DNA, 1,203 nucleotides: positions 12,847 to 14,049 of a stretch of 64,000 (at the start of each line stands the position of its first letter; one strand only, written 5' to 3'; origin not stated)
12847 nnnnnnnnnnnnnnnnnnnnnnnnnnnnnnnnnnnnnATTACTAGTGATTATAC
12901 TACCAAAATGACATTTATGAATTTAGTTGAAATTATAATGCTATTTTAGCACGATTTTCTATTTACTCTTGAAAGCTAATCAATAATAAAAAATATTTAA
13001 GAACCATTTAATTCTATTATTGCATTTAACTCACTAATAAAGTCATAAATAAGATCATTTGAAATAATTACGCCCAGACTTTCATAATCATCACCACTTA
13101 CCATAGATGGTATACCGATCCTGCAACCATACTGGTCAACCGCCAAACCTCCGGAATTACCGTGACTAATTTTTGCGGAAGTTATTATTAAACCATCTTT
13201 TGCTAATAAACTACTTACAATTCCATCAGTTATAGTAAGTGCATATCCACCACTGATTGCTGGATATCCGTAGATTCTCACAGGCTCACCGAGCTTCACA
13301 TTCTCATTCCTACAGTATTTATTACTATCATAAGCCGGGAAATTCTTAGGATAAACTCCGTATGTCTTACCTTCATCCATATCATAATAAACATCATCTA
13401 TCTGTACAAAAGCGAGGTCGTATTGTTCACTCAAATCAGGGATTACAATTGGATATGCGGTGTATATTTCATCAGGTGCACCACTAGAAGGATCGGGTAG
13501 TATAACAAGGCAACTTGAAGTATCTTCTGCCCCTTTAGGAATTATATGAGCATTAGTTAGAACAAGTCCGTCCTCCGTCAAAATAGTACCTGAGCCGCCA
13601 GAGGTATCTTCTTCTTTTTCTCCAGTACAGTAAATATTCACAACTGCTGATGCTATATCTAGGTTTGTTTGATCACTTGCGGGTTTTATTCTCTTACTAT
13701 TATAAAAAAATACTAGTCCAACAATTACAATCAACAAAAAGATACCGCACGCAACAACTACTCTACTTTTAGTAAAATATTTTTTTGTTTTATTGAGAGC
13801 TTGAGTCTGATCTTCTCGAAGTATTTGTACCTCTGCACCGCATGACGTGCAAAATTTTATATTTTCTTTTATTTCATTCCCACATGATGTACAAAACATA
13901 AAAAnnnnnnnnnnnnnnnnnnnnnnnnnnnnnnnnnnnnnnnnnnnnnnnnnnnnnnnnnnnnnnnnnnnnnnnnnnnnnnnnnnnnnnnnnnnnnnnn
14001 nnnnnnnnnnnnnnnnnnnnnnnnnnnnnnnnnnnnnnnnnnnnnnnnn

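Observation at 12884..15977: AT-rich 3.1-kb island encoding four consecutive double-zinc-ribbon membrane proteins with different output domains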

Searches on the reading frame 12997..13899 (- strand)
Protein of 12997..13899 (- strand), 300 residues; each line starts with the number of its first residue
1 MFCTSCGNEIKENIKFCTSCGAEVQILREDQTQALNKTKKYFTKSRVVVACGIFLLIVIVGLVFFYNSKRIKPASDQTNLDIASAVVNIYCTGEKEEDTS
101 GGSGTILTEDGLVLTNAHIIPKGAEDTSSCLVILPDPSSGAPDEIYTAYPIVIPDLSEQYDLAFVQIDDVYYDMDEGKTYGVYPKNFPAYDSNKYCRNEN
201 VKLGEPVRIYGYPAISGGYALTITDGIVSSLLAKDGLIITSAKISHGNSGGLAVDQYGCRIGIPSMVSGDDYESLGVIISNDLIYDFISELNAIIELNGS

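Call 6: search_protein_families(library=pfam, proteins=[window:12997-13899:-], max_evalue=0.1)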
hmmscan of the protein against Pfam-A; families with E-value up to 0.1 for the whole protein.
window:12997-13899:- (300 aa): 10 families
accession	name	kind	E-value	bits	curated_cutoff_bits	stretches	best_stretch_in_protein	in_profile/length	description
PF13365.12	Trypsin_2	-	8.9e-17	62.6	27.6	1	102-263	1-144/144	Trypsin-like peptidase domain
PF13240.11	Zn_Ribbon_1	-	1.6e-07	31.3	25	1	2-24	1-23/23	zinc-ribbon domain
PF12773.13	DZR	-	0.001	19.6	27.3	1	3-25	1-23/45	Double zinc ribbon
PF14803.11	Zn_ribbon_Nudix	-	0.0019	18.5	25.6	0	15-27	1-13/34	Nudix N-terminal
PF24460.1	DUF7575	-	0.0046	16.7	28.5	1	3-24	6-27/28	Domain of unknown function (DUF7575)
PF06143.16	Baculo_11_kDa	-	0.0079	16.2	28.4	1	24-64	14-54/84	Baculovirus 11 kDa family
PF17032.10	Zn_ribbon_15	-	0.021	16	28.9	1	2-21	54-73/73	zinc-ribbon family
PF13248.11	Zn_ribbon_3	-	0.028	14.4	27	1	3-22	5-24/26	zinc-ribbon domain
PF20712.2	CyanoTRADDas_TM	-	0.052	14.1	24.3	0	33-66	1-34/68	Cyanobacterial TRADD-N associated 2-Transmembrane domain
PF18912.6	DZR_2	-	0.076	13.3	27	0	3-27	10-34/56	Double zinc ribbon domain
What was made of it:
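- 12997..13899 (-): g1: N-terminal zinc ribbon, one TM helix (47-65) and an extracytoplasmic HtrA/DegS-like serine protease domain without PDZ (300 aa). It is the anchor gene of the cassette. Trypsin_2 (call 6).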

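Call 9: find_encoding_contigs(protein=window:12997-13899:-, flank=10000, max_places=10)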
Protein window:12997-13899:- (300 aa): 1 contig read that carries it; 1 place shown.
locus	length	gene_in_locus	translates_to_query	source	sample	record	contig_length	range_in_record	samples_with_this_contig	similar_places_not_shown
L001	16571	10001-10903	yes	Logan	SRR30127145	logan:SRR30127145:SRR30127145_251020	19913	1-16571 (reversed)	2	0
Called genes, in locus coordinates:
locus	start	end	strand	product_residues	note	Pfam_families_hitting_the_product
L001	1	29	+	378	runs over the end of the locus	PF00437:T2SSE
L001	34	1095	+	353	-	PF00482:T2SSF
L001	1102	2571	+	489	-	-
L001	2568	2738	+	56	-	-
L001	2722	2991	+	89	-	-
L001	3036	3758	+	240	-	PF02616:SMC_ScpA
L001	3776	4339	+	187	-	PF04079:SMC_ScpB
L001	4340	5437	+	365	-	PF01098:FTSW_RODA_SPOVE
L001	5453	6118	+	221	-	-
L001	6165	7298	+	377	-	PF03033:Glyco_transf_28, PF04101:Glyco_tran_28_C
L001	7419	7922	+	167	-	PF23951:DUF7282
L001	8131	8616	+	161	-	PF13240:Zn_Ribbon_1 (weak)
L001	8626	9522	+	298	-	PF00515:TPR_1 (faint), PF07719:TPR_2 (faint), PF13181:TPR_8 (faint), PF13424:TPR_12 (faint), PF13432:TPR_16 (faint), PF13428:TPR_14 (faint), PF14559:TPR_19 (faint)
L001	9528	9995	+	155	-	PF17032:Zn_ribbon_15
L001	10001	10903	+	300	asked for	PF13240:Zn_Ribbon_1, PF13365:Trypsin_2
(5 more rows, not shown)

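Call 15: find_related_loci(query=window:12997-13899:-, collection=viral_contigs, flank=8000)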
Query window:12997-13899:- (300 aa) in viral_contigs; peptide patterns used: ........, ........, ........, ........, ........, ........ (x = any residue, [..] = any of these).
21 stretches matched a pattern, but none encodes a relative of the query by tblastn (E <= 1e-3).

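Call 17: search_protein_families(library=ncbifam, proteins=[window:12997-13899:-], max_evalue=0.1)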
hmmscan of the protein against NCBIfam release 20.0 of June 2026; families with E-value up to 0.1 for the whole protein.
window:12997-13899:- (300 aa): 16 families
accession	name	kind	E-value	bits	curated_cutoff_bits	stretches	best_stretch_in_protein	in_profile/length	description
TIGR02037.1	degP_htrA_DO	subfamily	2.8e-12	46.3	416.2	2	199-277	129-213/434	Do family serine endopeptidase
NF047968.1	SerProtHtrA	equivalog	9.9e-09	35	470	2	93-136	80-121/357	serine protease HtrA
TIGR02038.1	protease_degS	equivalog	5.1e-08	32.4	422.95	2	82-122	54-100/351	outer membrane-stress sensor serine endopeptidase DegS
NF008147.1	PRK10898.1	equivalog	9.4e-08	31.6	408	2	73-122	44-100/352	outer membrane-stress sensor serine endopeptidase DegS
NF041521.1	HhoA_HhoB_HtrA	equivalog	6.3e-07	29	450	1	95-122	52-79/335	HhoA/HhoB/HtrA family serine endopeptidase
NF050055.1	SerProtHtrAMycob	equivalog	1.6e-06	27.3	800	1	81-129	210-256/502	serine protease HtrA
NF053815.1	teico_TcaA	equivalog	4.3e-05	22.5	550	1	3-67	4-71/463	membrane-associated protein TcaA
NF033740.0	MarP_fam_protase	equivalog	0.00011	21.4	250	1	78-120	189-230/390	MarP family serine protease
NF040961.1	MamO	equivalog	0.00048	18.6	800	1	73-122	73-120/648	magnetosome protein MamO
NF040960.1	MamE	equivalog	0.0011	17.6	800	0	97-136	119-154/659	magnetosome formation protease MamE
NF007526.1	PRK10139.1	equivalog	0.0024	16.6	756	0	218-275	177-241/456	serine endoprotease DegQ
NF045510.1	4Cys_prefix_kin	domain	0.003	17.7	24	0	13-23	15-25/26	4-Cys prefix domain-containing protein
NF053637.1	SerProtHtrAspr2045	equivalog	0.0087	15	650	1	196-288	172-279/394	serine protease HtrA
NF049953.1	ribbon_DG_selen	exception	0.013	15.4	130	1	2-40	7-45/172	zinc ribbon-containing (seleno)protein DG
NF008189.1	PRK10942.1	equivalog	0.014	13.9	720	1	218-277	199-265/477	serine endoprotease DegP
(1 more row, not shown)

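Call 18: search_protein_families(library=padloc, proteins=[window:12997-13899:-], max_evalue=0.1)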
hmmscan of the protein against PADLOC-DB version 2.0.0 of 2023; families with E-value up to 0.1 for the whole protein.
window:12997-13899:- (300 aa): 4 families
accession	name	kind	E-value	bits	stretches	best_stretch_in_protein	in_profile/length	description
PDLC02959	RT-Protease_XI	-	1.8e-10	38.4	1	86-271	340-491/510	single gene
PDLC02960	RT-Protease_XI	-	2.4e-09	34.7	1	88-267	337-486/506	single gene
PDLC04593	PDC-M35A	-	0.0035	15.2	0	198-218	104-124/216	-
PDLC03855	LmuA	-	0.0078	13.6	1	82-227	7-123/425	-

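Call 19: search_protein_families(library=phrogs, proteins=[window:12997-13899:-], max_evalue=0.1)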
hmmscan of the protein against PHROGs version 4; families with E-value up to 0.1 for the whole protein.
window:12997-13899:- (300 aa): 9 families
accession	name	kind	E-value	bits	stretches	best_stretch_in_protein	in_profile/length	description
phrog_11383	-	unknown function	9e-13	49.4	1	97-291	182-355/462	-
phrog_2546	-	unknown function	2e-06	29.2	1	1-33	1-33/180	-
phrog_16989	-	moron, auxiliary metabolic gene and host takeover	7.5e-05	23.8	1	2-66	8-68/122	membrane protein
phrog_9700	-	unknown function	0.00095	19.2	1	2-51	8-57/483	-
phrog_10292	-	unknown function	0.001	20.1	1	1-70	4-60/136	-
phrog_6586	-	unknown function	0.0035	18.2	1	1-66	4-71/129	-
phrog_4852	-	unknown function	0.011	16.5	1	2-50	15-68/194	-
phrog_9683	-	other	0.014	15.9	1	199-268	120-191/233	protease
phrog_18918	-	unknown function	0.06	14.7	0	9-65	44-100/109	-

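Call 20: find_homologous_proteins(query=window:12997-13899:-, max_evalue=0.001)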
Query window:12997-13899:- (300 aa): 630 proteins with E <= 0.001 among 2307 candidates; the best 120 are listed.
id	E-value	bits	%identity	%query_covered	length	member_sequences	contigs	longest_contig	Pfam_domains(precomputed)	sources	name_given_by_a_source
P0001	4.0e-196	668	100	100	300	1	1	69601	PF13365.13,PF13240.12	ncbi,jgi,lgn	ncbi:MAG: hypothetical protein RLY66_430 [Candidatus Parcubacteria bacterium]|jgi:S1-C subfamily ser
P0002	7.8e-165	566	85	99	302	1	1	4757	PF13365.13,PF13240.12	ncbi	-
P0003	1.5e-138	479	71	98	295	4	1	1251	PF13365.13,PF13240.12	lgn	-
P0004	1.6e-130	453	67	99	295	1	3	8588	PF13365.13,PF13240.12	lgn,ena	-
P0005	1.1e-129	450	67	98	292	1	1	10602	PF13365.13,PF13240.12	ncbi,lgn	-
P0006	1.8e-128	446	70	99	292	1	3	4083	PF13365.13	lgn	-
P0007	1.8e-128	446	66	98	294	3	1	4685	PF13365.13,PF13240.12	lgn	-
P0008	2.2e-128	446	67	98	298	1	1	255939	PF13365.13,PF13240.12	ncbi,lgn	ncbi:MAG: DUF2116 family Zn-ribbon domain-containing protein [Minisyncoccia bacterium]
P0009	3.8e-127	442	64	99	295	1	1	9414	PF13365.13,PF13240.12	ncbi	ncbi:MAG: trypsin-like peptidase domain-containing protein [Minisyncoccota bacterium]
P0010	8.4e-127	441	67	98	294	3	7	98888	PF13365.13,PF13240.12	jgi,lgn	jgi:S1-C subfamily serine protease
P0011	9.0e-127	441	69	94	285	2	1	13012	PF13365.13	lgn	-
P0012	2.9e-126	439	67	99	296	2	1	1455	PF13365.13,PF13240.12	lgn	-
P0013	6.7e-126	438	66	98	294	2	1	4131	PF13365.13,PF13240.12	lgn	-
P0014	1.3e-125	437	67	98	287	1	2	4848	PF13365.13,PF13240.12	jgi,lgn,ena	-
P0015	9.2e-125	434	65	98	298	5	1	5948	PF13365.13,PF13240.12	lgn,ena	-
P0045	3.7e-118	412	64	98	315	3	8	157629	PF13365.13,PF13240.12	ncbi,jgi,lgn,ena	ncbi:MAG TPA: trypsin-like peptidase domain-containing protein [Candidatus Paceibacterota bacterium]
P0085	7.4e-110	385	60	98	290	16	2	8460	PF13365.13,PF13240.12,PF09889.17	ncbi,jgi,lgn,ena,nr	ncbi:MAG: DUF2116 family Zn-ribbon domain-containing protein [Massilibacteroides sp.]|nr:DUF2116 fam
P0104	2.4e-107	377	61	98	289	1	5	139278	PF13365.13,PF13240.12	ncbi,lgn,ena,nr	ncbi:trypsin-like peptidase domain-containing protein [Candidatus Parcubacteria bacterium]|nr:trypsi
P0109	9.1e-107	375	60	98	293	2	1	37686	PF13365.13,PF13240.12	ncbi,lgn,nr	ncbi:MAG: trypsin-like peptidase domain-containing protein [Candidatus Levybacteria bacterium]|nr:tr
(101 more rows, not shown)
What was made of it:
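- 12997..13899 (-): 630 homologues (call 20).
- They occur in Paceibacterota, Minisyncoccia and Levybacteria (call 20).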

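Call 21: find_encoding_contigs(protein=P0002, flank=8000, max_places=3)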
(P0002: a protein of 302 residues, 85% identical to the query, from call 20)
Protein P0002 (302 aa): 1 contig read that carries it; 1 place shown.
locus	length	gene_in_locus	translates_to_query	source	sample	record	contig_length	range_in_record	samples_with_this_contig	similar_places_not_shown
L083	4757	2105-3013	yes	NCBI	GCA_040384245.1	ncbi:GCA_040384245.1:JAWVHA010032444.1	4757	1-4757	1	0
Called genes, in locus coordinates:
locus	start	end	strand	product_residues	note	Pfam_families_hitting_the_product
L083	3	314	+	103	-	?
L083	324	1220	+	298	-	PF13424:TPR_12, PF00515:TPR_1 (faint), PF07719:TPR_2 (faint), PF13174:TPR_6 (faint), PF13432:TPR_16 (faint), PF13176:TPR_7 (faint), PF13181:TPR_8 (faint), PF13428:TPR_14 (faint), +2 more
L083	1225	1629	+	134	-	PF13240:Zn_Ribbon_1 (weak)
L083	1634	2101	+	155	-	PF12773:DZR (faint), PF17032:Zn_ribbon_15, PF13240:Zn_Ribbon_1 (weak), PF13248:Zn_ribbon_3 (weak)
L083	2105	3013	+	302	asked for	PF13240:Zn_Ribbon_1 (weak), PF13365:Trypsin_2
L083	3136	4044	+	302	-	-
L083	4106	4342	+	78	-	-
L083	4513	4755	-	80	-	?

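Call 22: find_encoding_contigs(protein=P0008, flank=8000, max_places=3)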
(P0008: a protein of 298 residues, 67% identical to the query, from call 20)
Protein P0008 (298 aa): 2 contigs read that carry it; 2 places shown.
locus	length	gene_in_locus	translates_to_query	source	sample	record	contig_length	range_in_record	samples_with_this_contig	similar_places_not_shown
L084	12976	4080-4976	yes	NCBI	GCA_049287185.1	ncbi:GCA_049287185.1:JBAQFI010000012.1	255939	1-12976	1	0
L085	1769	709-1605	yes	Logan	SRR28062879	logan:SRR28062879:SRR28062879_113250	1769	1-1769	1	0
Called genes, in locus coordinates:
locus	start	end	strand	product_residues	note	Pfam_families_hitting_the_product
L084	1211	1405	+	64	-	-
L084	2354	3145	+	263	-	PF13424:TPR_12 (weak), PF07719:TPR_2 (faint), PF13432:TPR_16 (faint)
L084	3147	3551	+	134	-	PF13240:Zn_Ribbon_1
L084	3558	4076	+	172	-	PF13240:Zn_Ribbon_1 (weak)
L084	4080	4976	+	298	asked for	PF13240:Zn_Ribbon_1 (weak), PF13365:Trypsin_2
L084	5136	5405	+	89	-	-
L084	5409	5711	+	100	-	-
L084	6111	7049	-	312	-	PF00890:FAD_binding_2 (faint), PF01134:GIDA (faint), PF01266:DAO (faint), PF01946:Thi4 (faint), PF03486:HI0933_like (faint), PF07992:Pyr_redox_2, PF13738:Pyr_redox_3, PF00070:Pyr_redox, +1 more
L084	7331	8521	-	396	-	PF00091:Tubulin, PF12327:FtsZ_C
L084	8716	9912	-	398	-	PF14450:FtsA (weak), PF02491:SHS2_FTSA, PF11104:PilM_2, PF14450:FtsA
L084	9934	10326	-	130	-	PF02130:YbeY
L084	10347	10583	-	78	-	-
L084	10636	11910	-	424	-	PF03129:HGTP_anticodon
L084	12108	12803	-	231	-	PF10502:Peptidase_S26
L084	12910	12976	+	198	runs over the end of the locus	PF01195:Pept_tRNA_hydro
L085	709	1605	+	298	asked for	PF13240:Zn_Ribbon_1 (weak), PF13365:Trypsin_2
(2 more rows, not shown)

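Call 23: find_encoding_contigs(protein=P0010, flank=8000, max_places=4)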
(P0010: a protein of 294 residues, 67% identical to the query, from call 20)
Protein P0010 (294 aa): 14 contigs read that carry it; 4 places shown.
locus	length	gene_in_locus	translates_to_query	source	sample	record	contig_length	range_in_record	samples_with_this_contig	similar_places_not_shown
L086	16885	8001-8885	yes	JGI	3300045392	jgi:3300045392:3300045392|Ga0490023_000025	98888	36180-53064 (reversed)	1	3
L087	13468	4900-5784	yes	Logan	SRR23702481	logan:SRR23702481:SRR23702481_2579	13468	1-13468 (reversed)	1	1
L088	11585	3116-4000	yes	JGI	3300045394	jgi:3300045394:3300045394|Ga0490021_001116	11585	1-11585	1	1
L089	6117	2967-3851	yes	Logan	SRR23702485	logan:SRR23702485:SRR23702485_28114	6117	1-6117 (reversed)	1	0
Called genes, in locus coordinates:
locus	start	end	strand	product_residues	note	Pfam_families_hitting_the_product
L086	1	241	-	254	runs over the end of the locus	PF03372:Exo_endo_phos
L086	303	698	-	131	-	-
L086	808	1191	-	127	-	PF01807:Zn_ribbon_DnaG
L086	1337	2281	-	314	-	PF02899:Phage_int_SAM_1, PF13102:Phage_int_SAM_5 (weak), PF13495:Phage_int_SAM_4 (faint), PF00589:Phage_integrase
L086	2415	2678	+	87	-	PF00312:Ribosomal_S15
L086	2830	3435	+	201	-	PF01936:NYN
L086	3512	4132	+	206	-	-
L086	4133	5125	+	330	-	PF05362:Lon_C (weak), PF13541:ChlI, PF01078:Mg_chelatase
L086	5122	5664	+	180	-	PF01471:PG_binding_1, PF12587:DUF3761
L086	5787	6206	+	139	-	PF12773:DZR (faint), PF13240:Zn_Ribbon_1 (weak), PF13248:Zn_ribbon_3 (faint)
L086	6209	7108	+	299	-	PF00515:TPR_1 (faint), PF07719:TPR_2 (faint), PF13424:TPR_12 (faint), PF13432:TPR_16 (faint)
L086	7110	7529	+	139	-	PF13240:Zn_Ribbon_1, PF13248:Zn_ribbon_3 (faint)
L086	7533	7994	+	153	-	PF12773:DZR (faint), PF17032:Zn_ribbon_15, PF13240:Zn_Ribbon_1 (weak)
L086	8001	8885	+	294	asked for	PF13240:Zn_Ribbon_1 (weak), PF13365:Trypsin_2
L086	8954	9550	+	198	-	-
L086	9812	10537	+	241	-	-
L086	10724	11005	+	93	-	-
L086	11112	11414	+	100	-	-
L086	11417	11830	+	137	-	PF04492:Phage_rep_O (weak)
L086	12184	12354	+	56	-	-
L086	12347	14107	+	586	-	PF00239:Resolvase, PF07508:Recombinase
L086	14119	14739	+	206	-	-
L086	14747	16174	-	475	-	PF13173:AAA_14, PF13635:DUF4143 (weak)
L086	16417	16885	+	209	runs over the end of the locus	PF01078:Mg_chelatase, PF13335:Mg_chelatase_C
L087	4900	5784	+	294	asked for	PF13240:Zn_Ribbon_1 (weak), PF13365:Trypsin_2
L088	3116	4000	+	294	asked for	PF13240:Zn_Ribbon_1 (weak), PF13365:Trypsin_2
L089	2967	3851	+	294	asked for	PF13240:Zn_Ribbon_1 (weak), PF13365:Trypsin_2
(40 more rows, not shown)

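Call 25: find_encoding_contigs(protein=P0045, flank=10000, max_places=3)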
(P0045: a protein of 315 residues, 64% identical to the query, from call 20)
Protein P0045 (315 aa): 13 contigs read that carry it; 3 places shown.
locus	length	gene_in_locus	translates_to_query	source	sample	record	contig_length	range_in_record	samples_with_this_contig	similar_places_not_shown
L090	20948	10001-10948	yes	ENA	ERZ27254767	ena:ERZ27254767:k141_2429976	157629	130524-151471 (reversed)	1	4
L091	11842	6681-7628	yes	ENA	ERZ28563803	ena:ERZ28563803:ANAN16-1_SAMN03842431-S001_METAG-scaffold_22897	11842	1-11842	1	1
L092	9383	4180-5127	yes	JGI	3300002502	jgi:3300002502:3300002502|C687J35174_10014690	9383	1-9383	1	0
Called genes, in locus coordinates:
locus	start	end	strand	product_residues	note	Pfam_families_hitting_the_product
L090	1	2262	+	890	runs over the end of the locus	PF02861:Clp_N, PF23569:NBD_SMAX1, PF00004:AAA, PF17871:AAA_lid_9, PF00004:AAA, PF07724:AAA_2, PF07728:AAA_5, PF10431:ClpB_D2-small, +7 more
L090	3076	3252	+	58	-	PF00471:Ribosomal_L33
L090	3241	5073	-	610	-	PF00239:Resolvase, PF07508:Recombinase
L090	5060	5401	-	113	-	-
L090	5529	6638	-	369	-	PF13481:AAA_25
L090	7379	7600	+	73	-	-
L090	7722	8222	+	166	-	PF12773:DZR (faint), PF13240:Zn_Ribbon_1 (weak), PF13248:Zn_ribbon_3 (faint), PF24463:DUF7577 (weak)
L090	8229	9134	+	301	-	PF00515:TPR_1 (faint), PF07719:TPR_2 (faint), PF13174:TPR_6 (faint), PF13181:TPR_8 (faint), PF13424:TPR_12, PF13432:TPR_16 (faint), PF13176:TPR_7 (faint), PF13414:TPR_11 (faint), +2 more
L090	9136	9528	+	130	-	PF13240:Zn_Ribbon_1 (weak), PF13248:Zn_ribbon_3 (faint)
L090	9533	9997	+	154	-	PF12773:DZR (faint), PF17032:Zn_ribbon_15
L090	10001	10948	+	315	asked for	PF13240:Zn_Ribbon_1 (weak), PF13365:Trypsin_2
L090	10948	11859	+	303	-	-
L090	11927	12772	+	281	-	-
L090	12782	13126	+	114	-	-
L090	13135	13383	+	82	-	-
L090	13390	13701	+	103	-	PF20619:DUF6804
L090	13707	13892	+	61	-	-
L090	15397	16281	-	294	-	PF01745:IPT, PF01715:IPPT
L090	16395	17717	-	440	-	PF00275:EPSP_synthase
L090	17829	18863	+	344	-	PF02195:ParB_N, PF17762:HTH_ParB, PF23552:ParB_C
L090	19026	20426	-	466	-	PF13328:HD_4, PF01966:HD, PF04607:RelA_SpoT, PF02824:TGS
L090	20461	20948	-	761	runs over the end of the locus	PF01751:Toprim, PF01131:Topoisom_bac, PF01396:Zn_ribbon_Top1, PF13368:Toprim_C_rpt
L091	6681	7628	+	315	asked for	PF13240:Zn_Ribbon_1 (weak), PF13365:Trypsin_2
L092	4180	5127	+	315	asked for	PF13240:Zn_Ribbon_1 (weak), PF13365:Trypsin_2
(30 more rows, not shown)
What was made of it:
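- L090 has an 11-gene operon that includes the cassette (calls 23, 25).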
